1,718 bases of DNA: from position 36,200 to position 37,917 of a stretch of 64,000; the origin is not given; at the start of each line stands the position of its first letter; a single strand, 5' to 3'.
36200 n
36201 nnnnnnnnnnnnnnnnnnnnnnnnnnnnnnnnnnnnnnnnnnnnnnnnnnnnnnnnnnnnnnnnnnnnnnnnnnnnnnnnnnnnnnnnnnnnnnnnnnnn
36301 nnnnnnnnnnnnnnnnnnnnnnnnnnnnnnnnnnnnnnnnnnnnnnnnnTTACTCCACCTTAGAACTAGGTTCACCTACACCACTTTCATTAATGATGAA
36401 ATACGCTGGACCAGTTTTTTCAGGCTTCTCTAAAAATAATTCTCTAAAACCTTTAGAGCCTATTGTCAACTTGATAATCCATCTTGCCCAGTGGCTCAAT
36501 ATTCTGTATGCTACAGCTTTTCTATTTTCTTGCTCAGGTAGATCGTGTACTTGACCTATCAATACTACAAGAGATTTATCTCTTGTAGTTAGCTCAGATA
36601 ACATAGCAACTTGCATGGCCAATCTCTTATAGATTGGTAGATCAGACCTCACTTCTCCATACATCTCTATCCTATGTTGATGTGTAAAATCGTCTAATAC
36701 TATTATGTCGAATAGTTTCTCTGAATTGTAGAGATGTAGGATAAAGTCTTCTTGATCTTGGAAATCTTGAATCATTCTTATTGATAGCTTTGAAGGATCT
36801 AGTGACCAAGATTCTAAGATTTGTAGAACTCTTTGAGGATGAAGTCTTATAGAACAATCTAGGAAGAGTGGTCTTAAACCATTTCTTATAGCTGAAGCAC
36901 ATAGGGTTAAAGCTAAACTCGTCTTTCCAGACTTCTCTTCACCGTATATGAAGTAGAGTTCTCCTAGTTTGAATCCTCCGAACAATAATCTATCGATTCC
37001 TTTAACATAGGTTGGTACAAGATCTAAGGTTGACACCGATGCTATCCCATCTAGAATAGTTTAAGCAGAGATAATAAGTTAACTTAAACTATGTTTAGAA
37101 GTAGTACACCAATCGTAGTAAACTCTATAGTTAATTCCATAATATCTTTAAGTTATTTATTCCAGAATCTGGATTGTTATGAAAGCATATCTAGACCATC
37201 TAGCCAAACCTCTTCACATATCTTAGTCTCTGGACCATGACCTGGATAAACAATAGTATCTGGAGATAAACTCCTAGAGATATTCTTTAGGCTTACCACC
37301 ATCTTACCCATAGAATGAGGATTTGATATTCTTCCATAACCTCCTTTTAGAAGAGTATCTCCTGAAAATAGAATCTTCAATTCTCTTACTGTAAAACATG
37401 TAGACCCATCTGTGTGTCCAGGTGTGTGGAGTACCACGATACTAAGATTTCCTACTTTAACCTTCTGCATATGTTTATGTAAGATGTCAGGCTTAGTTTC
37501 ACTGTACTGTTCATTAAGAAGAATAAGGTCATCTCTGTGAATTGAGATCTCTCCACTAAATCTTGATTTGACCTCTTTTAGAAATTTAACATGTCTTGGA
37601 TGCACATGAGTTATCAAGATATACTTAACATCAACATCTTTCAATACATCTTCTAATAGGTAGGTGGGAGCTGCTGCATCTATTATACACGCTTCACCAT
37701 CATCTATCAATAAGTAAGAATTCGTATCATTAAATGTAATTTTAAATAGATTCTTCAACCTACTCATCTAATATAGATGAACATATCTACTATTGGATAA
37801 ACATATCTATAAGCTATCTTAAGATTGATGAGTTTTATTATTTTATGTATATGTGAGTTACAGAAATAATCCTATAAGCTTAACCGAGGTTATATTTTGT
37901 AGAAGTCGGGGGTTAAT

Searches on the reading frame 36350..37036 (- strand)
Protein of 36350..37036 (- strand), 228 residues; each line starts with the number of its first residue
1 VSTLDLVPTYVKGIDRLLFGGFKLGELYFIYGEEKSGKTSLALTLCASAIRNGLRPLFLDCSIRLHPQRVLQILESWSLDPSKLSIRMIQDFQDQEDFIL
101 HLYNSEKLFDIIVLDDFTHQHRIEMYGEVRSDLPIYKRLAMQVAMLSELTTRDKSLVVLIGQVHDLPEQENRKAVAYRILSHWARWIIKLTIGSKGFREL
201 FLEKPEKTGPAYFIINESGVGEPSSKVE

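Call 3: search_protein_families(library=pfam, proteins=[window:36350-37036:-], max_evalue=0.01)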
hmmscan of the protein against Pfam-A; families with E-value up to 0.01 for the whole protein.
window:36350-37036:- (228 aa): 7 families
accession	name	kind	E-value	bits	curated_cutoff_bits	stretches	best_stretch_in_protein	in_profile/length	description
PF08423.17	Rad51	-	6.9e-10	39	22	1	8-186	9-205/244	Rad51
PF00154.27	RecA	-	9.3e-07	29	27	1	14-164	40-189/262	recA bacterial DNA recombination protein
PF06745.19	ATPase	-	1.2e-06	28.6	26.6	1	7-58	1-53/231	KaiC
PF20720.3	nSTAND3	-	0.00013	22.1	27.2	1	29-171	21-130/155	Novel STAND NTPase 3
PF13479.12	AAA_24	-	0.00015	22.2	27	1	28-121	5-77/195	AAA domain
PF16575.11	CLP1_P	-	0.00052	20.3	26.6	1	32-63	1-32/188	mRNA cleavage and polyadenylation factor CLP1 P-loop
PF13481.12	AAA_25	-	0.0012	19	27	1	19-52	26-59/195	AAA domain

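Call 4: search_protein_families(library=ncbifam, proteins=[window:36350-37036:-], max_evalue=0.01)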
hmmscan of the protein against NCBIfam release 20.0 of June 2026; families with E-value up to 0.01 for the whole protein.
window:36350-37036:- (228 aa): 13 families
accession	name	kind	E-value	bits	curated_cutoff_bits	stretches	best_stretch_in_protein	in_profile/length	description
TIGR02237.1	recomb_radB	equivalog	8.5e-25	87.9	172.4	1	14-219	1-208/210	DNA repair and recombination protein RadB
NF006861.0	PRK09361.1-1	equivalog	1.2e-18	67.5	278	1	6-221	4-228/235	DNA repair and recombination protein RadB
TIGR02239.1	recomb_RAD51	equivalog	1.7e-07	30.6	478.05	1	8-164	79-246/316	DNA repair protein RAD51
TIGR02238.1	recomb_DMC1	equivalog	6.4e-07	28.8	447.7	1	9-192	80-281/314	meiotic recombinase Dmc1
NF003301.0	PRK04301.1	equivalog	7.5e-07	28.6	259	1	7-220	83-313/316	DNA repair and recombination protein RadA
TIGR02012.1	tigrfam_recA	equivalog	7.4e-06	25.5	325.3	1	13-163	42-191/321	recombinase RecA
NF053861.1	DS8_antiphage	equivalog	9.4e-06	23.6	790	1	26-62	371-407/994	anti-phage protein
NF004629.0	PRK05973.1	equivalog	1.4e-05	24.3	156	1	18-168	57-197/237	DNA helicase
TIGR03420.1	DnaA_homol_Hda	equivalog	5.7e-05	22.8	194.8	1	24-105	37-118/226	DnaA regulatory inactivator Hda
TIGR02236.1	recomb_radA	equivalog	0.00015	21.2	361.15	1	8-198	79-285/311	DNA repair and recombination protein RadA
TIGR03880.1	KaiC_arch_3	hypoth_equivalog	0.00016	21.3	249.45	1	11-76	2-65/224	KaiC domain-containing protein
NF006799.0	PRK09302.1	equivalog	0.00046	18.9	408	1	6-52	12-58/515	circadian clock protein KaiC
NF007072.0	PRK09519.1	equivalog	0.0014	17.1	1024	1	7-139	41-171/790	intein-containing recombinase RecA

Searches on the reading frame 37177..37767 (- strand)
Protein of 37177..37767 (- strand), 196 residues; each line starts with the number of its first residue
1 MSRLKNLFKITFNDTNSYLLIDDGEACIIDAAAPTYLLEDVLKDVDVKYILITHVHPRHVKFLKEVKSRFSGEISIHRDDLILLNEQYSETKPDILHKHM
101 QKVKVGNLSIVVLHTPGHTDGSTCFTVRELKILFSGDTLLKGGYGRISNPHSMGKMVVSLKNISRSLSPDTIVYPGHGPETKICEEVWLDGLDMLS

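Call 3: search_protein_families(library=pfam, proteins=[window:37177-37767:-], max_evalue=0.01)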
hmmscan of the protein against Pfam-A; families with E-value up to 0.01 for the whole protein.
window:37177-37767:- (196 aa): 2 families
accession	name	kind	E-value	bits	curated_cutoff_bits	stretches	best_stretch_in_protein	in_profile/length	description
PF00753.33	Lactamase_B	-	9.8e-19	68.5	22.7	1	11-177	2-196/196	Metallo-beta-lactamase superfamily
PF19583.5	ODP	-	3.7e-06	27.4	27.2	1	14-138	2-136/194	ODP family beta lactamase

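Call 4: search_protein_families(library=ncbifam, proteins=[window:37177-37767:-], max_evalue=0.01)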
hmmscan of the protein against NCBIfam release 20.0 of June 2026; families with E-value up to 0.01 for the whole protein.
window:37177-37767:- (196 aa): 32 families (the best 25 are shown)
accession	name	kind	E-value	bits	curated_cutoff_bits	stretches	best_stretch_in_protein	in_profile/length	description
TIGR03413.1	GSH_gloB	equivalog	7.5e-23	81.2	200.8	1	12-177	7-164/248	hydroxyacylglutathione hydrolase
NF041804.1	MBL_fold_SolJ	exception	5.7e-16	58.4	350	1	16-178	19-179/224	solanimycin biosynthesis MBL-fold hydrolase SolJ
NF007597.0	PRK10241.1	equivalog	1.9e-13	50.3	421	1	11-177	8-165/251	hydroxyacylglutathione hydrolase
NF033105.1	bla_subclass_B3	equivalog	1.4e-10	40.9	240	1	45-129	60-157/257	subclass B3 metallo-beta-lactamase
NF012229.1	bla_class_B_core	domain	4.6e-10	39.8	100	1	14-127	14-138/139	metallo-beta-lactamase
NF000458.2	blaPEDO-2_fam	exception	1.4e-07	31.2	550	1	88-126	145-183/285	PEDO-2 family subclass B3 metallo-beta-lactamase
NF000457.2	blaPEDO-1_fam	exception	2.3e-07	30.5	550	1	86-128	143-185/286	PEDO-1 family subclass B3 metallo-beta-lactamase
NF012101.1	blaGOB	exception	3e-07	30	560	1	6-126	43-183/290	GOB family subclass B3 metallo-beta-lactamase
NF000454.2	blaCPS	exception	1.8e-06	27.8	620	1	88-127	145-184/290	CPS family subclass B3 metallo-beta-lactamase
NF000455.2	blaESP-1_fam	exception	4.6e-06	26.4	600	1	90-127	147-184/290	ESP-1 family subclass B3 metallo-beta-lactamase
NF000405.1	HARLDQ_not_B3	exception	9.6e-06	25.3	350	1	88-150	132-196/267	HARLDQ motif MBL-fold protein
NF041269.1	bla_B1_long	equivalog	2.2e-05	23.8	350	1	6-180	24-204/334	subclass B1 metallo-beta-lactamase, long type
NF033185.1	B3_Acin_new2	exception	2.8e-05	23.5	625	1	15-127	51-182/285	putative subclass B3 metallo-beta-lactamase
NF000427.2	blaCAU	exception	4.9e-05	22.7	500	1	42-128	61-159/262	CAU/MBL1b family subclass B3 metallo-beta-lactamase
NF033088.2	bla_subclass_B1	equivalog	6e-05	22.8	200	1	14-179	30-202/217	subclass B1 metallo-beta-lactamase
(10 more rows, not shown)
